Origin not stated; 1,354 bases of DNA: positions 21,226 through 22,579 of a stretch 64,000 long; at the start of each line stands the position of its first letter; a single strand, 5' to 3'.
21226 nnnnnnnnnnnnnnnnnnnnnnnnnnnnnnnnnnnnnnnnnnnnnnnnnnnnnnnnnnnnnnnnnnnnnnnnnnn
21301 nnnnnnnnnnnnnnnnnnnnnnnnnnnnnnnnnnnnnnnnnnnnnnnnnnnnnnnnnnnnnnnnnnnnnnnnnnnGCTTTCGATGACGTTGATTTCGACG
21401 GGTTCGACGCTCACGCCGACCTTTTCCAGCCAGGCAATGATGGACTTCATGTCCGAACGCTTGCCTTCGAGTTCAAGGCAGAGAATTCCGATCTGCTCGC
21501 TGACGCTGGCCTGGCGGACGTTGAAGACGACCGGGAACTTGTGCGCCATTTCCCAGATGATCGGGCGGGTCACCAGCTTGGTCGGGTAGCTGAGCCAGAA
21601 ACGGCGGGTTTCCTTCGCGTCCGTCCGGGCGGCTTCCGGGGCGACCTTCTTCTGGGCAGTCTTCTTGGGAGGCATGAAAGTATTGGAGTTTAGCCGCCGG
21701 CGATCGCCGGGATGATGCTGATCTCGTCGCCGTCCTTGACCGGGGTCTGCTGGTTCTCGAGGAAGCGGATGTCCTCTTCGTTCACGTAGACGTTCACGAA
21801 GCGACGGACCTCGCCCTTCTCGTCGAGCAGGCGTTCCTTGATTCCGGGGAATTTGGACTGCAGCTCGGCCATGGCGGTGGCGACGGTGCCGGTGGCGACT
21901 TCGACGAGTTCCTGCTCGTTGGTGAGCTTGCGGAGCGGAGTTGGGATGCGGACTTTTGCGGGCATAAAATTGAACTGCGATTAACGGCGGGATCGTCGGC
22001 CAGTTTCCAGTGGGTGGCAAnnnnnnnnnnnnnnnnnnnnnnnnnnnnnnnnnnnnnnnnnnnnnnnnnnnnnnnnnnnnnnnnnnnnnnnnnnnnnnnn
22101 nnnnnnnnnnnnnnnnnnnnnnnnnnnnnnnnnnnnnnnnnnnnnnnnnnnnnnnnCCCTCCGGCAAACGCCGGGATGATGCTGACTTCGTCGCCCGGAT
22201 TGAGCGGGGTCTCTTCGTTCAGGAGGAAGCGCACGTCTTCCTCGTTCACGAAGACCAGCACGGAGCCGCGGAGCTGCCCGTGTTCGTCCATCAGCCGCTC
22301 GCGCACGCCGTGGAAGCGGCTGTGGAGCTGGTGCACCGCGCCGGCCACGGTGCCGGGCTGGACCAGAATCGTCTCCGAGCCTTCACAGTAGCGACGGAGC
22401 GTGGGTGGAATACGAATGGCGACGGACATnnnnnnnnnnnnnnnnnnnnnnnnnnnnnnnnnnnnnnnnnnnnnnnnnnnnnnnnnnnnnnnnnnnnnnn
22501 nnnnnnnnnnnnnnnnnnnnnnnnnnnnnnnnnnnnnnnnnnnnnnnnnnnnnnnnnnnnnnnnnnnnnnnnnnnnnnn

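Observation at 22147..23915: SAM-I riboswitch controlling a ThrC-fold enzyme plus a CysO-type sulfur carrier: candidate thiocarboxylate-dependent homocysteine synthesis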

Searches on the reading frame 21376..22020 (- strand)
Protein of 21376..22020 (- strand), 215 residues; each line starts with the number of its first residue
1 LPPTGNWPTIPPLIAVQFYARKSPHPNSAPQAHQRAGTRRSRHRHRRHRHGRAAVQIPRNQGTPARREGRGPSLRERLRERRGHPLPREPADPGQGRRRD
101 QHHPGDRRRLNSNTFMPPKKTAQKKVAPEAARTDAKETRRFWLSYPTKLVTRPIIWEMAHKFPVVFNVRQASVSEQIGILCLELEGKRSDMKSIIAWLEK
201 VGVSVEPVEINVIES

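Call 4: search_protein_families(library=pfam, proteins=[window:21376-22020:-], max_evalue=0.01)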
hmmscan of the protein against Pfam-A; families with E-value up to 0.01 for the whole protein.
window:21376-22020:- (215 aa): 1 family
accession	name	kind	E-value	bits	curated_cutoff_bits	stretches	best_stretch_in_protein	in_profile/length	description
PF09383.16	NIL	-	9.6e-12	45.1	24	1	143-206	5-72/73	NIL domain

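Call 5: search_protein_families(library=ncbifam, proteins=[window:21376-22020:-], max_evalue=0.01)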
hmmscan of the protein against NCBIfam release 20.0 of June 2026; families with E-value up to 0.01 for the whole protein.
window:21376-22020:- (215 aa): 0 families

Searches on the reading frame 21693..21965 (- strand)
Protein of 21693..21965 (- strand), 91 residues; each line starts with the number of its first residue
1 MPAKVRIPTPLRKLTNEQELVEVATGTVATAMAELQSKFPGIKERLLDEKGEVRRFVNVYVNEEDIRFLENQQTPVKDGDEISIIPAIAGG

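Call 4: search_protein_families(library=pfam, proteins=[window:21693-21965:-], max_evalue=0.01)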
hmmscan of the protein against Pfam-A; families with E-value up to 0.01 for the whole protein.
window:21693-21965:- (91 aa): 2 families
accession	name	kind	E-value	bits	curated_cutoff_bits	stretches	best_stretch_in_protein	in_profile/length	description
PF02597.26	ThiS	-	3.5e-18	66.3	22.5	1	5-91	1-76/76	ThiS family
PF09138.17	Urm1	-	0.0013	19.5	21.8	1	43-91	48-96/96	Urm1 (Ubiquitin related modifier)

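Call 5: search_protein_families(library=ncbifam, proteins=[window:21693-21965:-], max_evalue=0.01)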
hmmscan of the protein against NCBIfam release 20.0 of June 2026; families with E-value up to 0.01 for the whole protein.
window:21693-21965:- (91 aa): 5 families
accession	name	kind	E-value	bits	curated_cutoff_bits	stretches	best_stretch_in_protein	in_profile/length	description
NF041918.1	SAMP1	equivalog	2e-16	60.3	60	1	5-91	3-91/91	ubiquitin-like small modifier protein 1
TIGR01687.1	moaD_arch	subfamily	1.8e-13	50.8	49.5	1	5-91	3-88/88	MoaD family protein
NF053661.1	Urm1_like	equivalog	1.4e-06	28.4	70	1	4-91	1-79/79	Urm1-like protein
TIGR01682.1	moaD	equivalog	7e-06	26.8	66.15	1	17-91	15-80/80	molybdopterin converting factor subunit 1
TIGR01683.1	thiS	equivalog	0.00021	21.6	37.45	1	45-91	18-64/64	sulfur carrier protein ThiS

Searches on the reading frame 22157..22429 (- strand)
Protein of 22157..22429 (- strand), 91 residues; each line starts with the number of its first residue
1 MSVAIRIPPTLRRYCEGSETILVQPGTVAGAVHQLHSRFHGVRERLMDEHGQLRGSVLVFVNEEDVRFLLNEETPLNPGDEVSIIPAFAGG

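Call 4: search_protein_families(library=pfam, proteins=[window:22157-22429:-], max_evalue=0.01)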
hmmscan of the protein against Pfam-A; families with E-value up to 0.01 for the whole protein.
window:22157-22429:- (91 aa): 2 families
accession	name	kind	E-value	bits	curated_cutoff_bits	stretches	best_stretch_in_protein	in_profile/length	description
PF02597.26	ThiS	-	1.3e-12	48.6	22.5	1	15-91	10-76/76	ThiS family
PF09138.17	Urm1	-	0.00089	20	21.8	1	32-91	37-96/96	Urm1 (Ubiquitin related modifier)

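Call 5: search_protein_families(library=ncbifam, proteins=[window:22157-22429:-], max_evalue=0.01)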
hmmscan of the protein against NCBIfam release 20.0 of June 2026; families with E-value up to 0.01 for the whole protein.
window:22157-22429:- (91 aa): 4 families
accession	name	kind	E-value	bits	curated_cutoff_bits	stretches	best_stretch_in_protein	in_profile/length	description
NF041918.1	SAMP1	equivalog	2.4e-11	44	60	1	10-91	8-91/91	ubiquitin-like small modifier protein 1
TIGR01687.1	moaD_arch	subfamily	8.9e-10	38.9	49.5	1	19-91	18-88/88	MoaD family protein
NF053661.1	Urm1_like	equivalog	4.7e-05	23.5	70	1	45-91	36-79/79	Urm1-like protein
TIGR01682.1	moaD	equivalog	0.00021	22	66.15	1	43-91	33-80/80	molybdopterin converting factor subunit 1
